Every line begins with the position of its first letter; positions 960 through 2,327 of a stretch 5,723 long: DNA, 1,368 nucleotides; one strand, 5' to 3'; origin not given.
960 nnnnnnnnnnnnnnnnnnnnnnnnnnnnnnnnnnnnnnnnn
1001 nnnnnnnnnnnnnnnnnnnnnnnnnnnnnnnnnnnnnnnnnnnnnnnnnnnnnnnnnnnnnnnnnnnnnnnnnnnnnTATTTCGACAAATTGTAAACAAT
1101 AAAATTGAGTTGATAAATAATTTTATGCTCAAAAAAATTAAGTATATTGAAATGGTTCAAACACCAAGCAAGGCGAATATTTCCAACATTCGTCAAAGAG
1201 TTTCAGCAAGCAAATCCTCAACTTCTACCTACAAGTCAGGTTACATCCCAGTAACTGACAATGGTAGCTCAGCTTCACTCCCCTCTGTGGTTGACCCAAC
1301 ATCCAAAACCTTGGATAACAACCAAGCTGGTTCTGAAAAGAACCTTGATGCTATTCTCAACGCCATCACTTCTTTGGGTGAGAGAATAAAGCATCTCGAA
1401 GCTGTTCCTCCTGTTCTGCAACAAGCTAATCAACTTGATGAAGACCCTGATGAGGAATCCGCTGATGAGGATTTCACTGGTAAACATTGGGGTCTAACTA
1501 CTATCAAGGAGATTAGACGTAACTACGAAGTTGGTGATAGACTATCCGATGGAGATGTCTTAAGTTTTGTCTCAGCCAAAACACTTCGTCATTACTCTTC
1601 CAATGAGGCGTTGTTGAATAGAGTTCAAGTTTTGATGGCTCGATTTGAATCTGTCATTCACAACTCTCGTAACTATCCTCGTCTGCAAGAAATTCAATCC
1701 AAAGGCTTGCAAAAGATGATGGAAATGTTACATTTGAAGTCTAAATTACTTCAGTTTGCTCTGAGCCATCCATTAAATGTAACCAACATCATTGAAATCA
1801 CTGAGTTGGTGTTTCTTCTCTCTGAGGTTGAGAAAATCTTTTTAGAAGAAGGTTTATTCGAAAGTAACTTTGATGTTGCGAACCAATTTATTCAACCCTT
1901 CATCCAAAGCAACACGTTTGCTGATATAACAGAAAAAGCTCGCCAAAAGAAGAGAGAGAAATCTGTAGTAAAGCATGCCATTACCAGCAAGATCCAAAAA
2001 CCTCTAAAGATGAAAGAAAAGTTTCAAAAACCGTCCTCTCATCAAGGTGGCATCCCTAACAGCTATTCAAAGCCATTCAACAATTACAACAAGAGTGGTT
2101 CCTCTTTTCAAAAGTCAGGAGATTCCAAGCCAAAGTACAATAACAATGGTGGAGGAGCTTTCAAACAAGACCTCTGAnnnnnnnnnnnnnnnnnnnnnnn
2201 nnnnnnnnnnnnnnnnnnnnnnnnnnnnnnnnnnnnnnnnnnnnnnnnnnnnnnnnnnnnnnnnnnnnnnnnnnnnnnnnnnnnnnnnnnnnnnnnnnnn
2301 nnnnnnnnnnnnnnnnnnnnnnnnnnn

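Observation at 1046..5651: Apparently intact, young tyrosine-recombinase retrotransposon (DIRS/Ngaro/PAT superfamily)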

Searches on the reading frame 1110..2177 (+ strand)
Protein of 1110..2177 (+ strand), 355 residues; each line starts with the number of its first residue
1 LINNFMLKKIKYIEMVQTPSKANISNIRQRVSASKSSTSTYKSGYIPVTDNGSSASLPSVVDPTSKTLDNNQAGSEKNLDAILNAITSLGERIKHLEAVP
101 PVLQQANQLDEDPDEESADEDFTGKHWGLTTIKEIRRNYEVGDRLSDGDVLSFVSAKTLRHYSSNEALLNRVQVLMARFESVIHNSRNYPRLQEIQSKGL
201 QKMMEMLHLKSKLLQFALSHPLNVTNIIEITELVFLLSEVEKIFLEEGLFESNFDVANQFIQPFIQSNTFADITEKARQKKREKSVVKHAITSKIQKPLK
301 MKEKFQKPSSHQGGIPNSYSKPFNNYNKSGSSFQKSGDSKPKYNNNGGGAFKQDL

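Call 4: search_protein_families(library=pfam, proteins=[window:1110-2177:+], max_evalue=0.1)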
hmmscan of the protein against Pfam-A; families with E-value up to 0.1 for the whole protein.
window:1110-2177:+ (355 aa): 0 families

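Call 61: predict_structure(protein=window:1125-2174:+)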
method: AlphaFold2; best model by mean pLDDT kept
length: 350 residues; sequences in the alignment: 1
mean_pLDDT: 39.4   pTM: 0.20
mean pLDDT of the five models: 39.4, 36.8, 36.6, 35.3, 32.4
residues with pLDDT >= 90: 0; 70-90: 0; 50-70: 13; < 50: 337
segments of 3 or more residues with pLDDT < 50: 1-48, 50-274, 285-288, 290-296, 301-346, 348-350
pLDDT, mean of each block of 10 residues (from residue 1): 32 39 39 33 40 36 38 41 39 35 39 36 33 37 31 35 43 43 38 45 45 38 41 44 37 32 37 49 49 49 43 40 38 42 42
secondary structure, 60 per line:
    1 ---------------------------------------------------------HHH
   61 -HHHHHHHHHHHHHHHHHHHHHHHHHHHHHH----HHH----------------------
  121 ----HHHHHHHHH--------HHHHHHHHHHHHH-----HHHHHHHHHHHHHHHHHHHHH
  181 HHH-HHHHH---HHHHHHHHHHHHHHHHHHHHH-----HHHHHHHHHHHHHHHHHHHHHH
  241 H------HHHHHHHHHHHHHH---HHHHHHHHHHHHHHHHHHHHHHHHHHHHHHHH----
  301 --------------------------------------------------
elements in order: H62-91 H125-133 H142-154 H160-183 H185-189 H193-213 H219-241 H248-261 H265-296
